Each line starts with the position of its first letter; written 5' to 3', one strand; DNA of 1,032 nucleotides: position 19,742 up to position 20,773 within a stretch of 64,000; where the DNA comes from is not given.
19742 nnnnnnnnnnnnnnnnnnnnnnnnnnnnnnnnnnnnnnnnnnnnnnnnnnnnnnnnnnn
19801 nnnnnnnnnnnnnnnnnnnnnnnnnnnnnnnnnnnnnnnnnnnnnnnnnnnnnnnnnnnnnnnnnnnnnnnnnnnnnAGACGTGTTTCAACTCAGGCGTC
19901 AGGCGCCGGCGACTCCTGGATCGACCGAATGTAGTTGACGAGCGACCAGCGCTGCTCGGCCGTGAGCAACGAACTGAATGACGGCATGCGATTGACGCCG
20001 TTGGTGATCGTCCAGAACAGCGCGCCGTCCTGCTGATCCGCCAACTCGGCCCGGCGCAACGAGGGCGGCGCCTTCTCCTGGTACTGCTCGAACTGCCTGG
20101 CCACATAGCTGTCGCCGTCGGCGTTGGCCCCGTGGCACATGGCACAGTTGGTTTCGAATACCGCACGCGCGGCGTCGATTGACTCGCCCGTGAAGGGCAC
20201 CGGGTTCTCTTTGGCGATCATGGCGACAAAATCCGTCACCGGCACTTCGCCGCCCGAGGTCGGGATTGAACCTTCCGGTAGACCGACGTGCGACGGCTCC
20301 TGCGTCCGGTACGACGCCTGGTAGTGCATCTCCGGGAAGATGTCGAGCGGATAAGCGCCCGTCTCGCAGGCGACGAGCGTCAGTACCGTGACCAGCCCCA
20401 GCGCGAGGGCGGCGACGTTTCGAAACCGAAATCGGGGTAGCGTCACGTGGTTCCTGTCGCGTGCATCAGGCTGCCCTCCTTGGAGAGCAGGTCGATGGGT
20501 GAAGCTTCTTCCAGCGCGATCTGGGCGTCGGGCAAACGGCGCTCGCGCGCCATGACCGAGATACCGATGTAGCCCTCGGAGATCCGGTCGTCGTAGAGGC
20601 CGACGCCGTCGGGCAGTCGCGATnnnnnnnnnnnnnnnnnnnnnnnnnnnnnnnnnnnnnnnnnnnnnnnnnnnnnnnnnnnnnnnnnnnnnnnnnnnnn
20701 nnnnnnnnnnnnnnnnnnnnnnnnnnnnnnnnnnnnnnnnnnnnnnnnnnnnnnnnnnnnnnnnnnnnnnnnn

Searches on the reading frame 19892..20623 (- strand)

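Call 45: search_protein_families(library=pfam, proteins=[window:19892-20623:-], max_evalue=0.00001)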
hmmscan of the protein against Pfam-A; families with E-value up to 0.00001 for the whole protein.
window:19892-20623:- (243 aa): 2 families
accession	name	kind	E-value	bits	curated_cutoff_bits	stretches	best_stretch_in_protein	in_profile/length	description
PF13442.11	Cytochrome_CBB3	-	2e-14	54.1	27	1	149-232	3-68/68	Cytochrome C oxidase, cbb3-type, subunit III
PF00034.26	Cytochrom_C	-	9.8e-11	43.3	21.3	1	151-235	3-89/90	Cytochrome c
